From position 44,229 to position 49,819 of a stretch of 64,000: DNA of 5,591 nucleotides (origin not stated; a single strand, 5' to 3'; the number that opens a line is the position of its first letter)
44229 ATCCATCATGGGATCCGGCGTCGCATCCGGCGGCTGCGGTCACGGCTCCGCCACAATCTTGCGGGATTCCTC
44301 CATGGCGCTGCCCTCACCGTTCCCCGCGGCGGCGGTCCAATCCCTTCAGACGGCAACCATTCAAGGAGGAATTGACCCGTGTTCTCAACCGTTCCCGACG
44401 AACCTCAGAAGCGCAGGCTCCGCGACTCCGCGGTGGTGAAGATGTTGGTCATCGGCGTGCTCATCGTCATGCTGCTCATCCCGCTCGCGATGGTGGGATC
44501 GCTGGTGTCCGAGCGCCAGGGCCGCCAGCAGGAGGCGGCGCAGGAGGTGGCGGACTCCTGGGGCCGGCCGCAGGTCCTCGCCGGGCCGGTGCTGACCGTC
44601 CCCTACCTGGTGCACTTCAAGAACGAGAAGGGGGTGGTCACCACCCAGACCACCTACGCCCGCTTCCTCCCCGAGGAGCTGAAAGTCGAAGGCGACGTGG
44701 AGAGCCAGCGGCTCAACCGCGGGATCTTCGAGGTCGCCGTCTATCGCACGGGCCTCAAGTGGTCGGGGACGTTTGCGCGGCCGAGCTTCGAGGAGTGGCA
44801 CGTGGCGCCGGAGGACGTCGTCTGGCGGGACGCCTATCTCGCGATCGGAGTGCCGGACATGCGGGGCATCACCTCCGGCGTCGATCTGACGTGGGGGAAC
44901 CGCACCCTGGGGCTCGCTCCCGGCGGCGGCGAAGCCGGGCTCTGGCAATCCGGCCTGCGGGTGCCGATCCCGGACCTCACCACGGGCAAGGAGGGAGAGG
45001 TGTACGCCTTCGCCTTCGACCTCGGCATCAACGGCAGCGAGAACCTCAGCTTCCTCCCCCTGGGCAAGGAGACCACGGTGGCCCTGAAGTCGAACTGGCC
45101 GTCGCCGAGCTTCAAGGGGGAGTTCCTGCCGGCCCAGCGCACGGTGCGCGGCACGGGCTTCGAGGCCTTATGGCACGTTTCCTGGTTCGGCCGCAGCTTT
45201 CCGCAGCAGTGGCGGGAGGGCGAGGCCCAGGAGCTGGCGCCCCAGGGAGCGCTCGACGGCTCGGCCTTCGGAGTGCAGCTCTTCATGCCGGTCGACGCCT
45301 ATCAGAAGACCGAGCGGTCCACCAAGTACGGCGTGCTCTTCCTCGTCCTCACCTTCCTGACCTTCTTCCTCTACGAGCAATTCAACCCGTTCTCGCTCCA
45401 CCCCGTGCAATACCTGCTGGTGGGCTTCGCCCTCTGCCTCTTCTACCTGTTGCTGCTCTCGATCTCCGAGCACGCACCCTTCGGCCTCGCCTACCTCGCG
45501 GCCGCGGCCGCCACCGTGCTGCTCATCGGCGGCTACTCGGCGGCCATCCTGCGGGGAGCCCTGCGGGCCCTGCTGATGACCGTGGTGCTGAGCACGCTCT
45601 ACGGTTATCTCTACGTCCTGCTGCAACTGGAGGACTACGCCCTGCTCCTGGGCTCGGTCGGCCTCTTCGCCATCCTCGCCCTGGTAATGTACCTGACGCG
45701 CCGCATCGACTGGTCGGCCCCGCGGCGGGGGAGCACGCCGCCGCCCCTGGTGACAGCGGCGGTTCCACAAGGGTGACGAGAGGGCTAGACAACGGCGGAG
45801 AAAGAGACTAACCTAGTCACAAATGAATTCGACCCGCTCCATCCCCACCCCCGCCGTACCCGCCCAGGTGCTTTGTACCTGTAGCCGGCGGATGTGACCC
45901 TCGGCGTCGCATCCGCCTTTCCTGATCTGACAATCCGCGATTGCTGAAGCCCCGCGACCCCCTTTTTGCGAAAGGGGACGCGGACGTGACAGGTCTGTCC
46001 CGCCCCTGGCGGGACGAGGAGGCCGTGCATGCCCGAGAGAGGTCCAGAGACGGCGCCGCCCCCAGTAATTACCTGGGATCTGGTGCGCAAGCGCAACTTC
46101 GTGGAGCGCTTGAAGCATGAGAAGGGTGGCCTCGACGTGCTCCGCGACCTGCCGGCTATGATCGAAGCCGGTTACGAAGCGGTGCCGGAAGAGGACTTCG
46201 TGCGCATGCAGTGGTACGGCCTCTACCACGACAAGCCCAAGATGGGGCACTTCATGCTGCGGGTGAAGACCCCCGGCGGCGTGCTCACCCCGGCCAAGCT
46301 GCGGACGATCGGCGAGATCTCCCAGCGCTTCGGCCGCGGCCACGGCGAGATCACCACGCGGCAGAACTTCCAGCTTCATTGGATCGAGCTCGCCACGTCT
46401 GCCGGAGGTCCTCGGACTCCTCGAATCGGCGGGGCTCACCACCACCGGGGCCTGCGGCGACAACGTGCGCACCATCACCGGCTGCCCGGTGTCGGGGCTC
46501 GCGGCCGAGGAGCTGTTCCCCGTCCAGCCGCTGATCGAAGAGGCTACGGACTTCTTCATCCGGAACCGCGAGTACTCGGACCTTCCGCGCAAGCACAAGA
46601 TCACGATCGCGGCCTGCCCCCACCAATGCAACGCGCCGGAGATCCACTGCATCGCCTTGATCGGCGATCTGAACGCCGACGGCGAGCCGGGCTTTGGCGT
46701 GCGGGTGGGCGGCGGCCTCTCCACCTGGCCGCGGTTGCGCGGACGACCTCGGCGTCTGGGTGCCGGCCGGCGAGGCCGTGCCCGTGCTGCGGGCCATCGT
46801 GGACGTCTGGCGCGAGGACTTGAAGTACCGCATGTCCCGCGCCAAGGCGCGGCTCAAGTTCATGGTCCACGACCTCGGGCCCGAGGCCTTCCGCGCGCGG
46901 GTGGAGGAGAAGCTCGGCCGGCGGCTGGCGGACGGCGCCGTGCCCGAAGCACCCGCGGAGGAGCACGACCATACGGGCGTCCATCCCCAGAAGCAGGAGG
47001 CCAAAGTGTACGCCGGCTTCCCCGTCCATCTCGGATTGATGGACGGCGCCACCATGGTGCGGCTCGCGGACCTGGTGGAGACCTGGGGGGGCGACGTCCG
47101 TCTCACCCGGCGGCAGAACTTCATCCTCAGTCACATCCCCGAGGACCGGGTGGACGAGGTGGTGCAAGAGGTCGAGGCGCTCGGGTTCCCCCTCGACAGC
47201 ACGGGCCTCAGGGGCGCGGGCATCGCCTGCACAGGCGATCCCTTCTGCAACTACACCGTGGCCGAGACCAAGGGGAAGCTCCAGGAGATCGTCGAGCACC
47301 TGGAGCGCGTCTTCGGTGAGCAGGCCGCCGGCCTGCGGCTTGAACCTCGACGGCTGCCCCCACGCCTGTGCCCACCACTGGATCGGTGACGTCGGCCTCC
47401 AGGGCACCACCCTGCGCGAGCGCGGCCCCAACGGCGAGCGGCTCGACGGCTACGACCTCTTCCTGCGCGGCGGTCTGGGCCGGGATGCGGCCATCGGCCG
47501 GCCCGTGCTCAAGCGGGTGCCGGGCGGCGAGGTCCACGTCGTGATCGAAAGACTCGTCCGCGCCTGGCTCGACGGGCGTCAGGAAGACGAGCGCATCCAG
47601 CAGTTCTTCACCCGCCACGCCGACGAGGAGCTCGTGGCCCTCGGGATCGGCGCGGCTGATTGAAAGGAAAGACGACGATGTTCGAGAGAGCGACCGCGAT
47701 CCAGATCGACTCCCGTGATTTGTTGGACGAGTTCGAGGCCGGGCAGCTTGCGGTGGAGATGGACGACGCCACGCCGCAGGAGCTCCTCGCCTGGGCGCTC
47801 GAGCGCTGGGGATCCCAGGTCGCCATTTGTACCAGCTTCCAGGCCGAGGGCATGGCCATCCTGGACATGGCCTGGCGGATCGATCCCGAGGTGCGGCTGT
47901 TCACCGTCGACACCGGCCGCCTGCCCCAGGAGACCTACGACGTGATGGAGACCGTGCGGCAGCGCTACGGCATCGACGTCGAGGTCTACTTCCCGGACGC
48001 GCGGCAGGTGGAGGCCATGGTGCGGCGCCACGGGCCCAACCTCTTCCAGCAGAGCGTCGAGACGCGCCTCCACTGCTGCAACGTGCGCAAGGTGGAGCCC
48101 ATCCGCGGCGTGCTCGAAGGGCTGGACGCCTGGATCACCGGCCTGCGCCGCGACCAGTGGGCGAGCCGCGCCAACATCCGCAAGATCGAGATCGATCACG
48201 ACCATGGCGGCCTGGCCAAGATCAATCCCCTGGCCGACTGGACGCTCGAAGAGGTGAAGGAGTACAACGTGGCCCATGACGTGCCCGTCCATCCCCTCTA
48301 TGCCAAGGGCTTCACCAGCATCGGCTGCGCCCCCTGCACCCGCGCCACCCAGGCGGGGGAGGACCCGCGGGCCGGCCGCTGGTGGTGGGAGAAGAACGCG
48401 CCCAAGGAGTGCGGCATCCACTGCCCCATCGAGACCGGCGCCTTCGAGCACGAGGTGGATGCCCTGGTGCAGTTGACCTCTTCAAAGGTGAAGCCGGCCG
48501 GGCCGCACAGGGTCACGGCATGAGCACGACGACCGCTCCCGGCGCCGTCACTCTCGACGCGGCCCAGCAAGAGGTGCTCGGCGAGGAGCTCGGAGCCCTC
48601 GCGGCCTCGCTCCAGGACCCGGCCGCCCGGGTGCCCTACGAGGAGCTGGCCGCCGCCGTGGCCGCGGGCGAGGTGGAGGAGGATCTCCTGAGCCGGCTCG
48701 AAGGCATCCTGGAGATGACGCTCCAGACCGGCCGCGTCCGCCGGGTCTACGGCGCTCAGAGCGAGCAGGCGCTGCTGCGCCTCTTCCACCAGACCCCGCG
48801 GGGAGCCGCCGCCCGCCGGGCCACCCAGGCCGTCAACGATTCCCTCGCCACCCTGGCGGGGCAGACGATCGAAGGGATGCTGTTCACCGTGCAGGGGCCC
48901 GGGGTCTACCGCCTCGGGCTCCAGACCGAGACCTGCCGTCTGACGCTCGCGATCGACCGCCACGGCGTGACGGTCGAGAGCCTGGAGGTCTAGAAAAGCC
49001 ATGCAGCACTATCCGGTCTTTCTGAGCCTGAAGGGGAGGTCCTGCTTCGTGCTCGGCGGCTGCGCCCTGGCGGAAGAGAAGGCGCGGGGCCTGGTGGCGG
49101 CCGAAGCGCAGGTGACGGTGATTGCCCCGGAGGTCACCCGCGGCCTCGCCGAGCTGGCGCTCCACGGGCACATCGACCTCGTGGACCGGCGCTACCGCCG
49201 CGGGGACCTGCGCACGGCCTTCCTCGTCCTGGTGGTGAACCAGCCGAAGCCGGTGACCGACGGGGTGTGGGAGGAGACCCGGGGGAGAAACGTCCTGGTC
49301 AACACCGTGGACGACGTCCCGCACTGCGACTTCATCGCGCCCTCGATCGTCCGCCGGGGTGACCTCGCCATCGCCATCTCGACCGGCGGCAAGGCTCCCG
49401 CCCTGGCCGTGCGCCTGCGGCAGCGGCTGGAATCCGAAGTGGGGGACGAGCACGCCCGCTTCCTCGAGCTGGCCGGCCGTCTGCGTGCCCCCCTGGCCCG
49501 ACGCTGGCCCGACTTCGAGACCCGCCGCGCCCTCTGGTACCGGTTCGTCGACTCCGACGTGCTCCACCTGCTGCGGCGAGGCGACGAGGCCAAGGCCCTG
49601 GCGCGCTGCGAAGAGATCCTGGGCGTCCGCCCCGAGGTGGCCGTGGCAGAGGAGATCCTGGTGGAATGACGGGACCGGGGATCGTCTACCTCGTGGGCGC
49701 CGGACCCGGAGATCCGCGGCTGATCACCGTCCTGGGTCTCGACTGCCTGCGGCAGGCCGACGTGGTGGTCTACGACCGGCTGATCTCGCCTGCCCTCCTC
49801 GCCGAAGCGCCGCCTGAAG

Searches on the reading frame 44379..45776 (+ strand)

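Call 97: search_protein_families(library=pfam, proteins=[window:44379-45776:+], max_evalue=0.001)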
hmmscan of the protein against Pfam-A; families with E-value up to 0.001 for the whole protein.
window:44379-45776:+ (465 aa): 1 family
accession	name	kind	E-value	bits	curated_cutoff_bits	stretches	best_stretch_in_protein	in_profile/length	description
PF06123.17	CreD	-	3e-157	524.3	23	1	18-446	2-428/428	Inner membrane protein CreD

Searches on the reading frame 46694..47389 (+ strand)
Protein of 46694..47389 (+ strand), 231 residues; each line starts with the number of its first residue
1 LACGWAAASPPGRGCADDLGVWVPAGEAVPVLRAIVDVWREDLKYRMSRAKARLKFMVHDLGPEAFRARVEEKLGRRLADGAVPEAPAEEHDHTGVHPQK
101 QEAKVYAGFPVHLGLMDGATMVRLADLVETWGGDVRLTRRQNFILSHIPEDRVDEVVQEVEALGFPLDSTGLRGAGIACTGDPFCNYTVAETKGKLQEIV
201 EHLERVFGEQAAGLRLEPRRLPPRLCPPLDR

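Call 97: search_protein_families(library=pfam, proteins=[window:46694-47389:+], max_evalue=0.001)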
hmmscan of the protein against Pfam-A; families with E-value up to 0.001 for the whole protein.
window:46694-47389:+ (231 aa): 2 families
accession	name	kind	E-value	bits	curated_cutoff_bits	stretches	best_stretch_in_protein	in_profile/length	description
PF03460.22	NIR_SIR_ferr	-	3.3e-16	59.2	24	1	97-162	1-68/69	Nitrite/Sulfite reductase ferredoxin-like half domain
PF01077.27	NIR_SIR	-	5.1e-12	46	27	1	18-77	101-157/158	Nitrite and sulphite reductase 4Fe-4S domain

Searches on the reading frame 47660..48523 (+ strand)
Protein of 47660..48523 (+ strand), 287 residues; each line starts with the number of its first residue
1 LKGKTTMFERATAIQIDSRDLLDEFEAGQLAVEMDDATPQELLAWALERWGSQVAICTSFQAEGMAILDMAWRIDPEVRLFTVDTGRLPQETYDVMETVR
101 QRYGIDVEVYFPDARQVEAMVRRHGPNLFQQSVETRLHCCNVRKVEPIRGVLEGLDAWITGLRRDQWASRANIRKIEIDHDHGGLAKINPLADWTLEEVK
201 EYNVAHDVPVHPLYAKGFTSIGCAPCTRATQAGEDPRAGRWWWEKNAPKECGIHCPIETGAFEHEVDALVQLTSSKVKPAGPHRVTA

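Call 97: search_protein_families(library=pfam, proteins=[window:47660-48523:+], max_evalue=0.001)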
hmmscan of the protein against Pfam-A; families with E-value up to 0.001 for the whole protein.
window:47660-48523:+ (287 aa): 1 family
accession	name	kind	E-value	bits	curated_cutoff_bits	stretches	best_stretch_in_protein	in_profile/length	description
PF01507.26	PAPS_reduct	-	5e-47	160.6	22.5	1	54-229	2-175/175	Phosphoadenosine phosphosulfate reductase domain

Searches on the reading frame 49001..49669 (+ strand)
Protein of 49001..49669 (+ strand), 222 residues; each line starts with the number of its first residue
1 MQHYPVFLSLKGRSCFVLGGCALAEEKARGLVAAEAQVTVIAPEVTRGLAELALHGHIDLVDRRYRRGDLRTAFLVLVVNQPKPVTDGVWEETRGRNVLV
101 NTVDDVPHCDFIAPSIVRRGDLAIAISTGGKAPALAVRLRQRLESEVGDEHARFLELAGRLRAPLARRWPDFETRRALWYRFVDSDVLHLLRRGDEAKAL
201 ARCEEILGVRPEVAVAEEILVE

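Call 97: search_protein_families(library=pfam, proteins=[window:49001-49669:+], max_evalue=0.001)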
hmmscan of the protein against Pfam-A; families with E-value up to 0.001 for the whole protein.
window:49001-49669:+ (222 aa): 3 families
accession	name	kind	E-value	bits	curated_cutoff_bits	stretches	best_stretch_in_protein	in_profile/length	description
PF13241.12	NAD_binding_7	-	2.6e-23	83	22.1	1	6-115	1-104/104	Putative NAD(P)-binding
PF14824.11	Sirohm_synth_M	-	1.8e-10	40.5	25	1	119-145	1-27/28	Sirohaem biosynthesis protein central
PF10414.14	CysG_dimeriser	-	3.4e-10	40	23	1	153-205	4-56/58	Sirohaem synthase dimerisation region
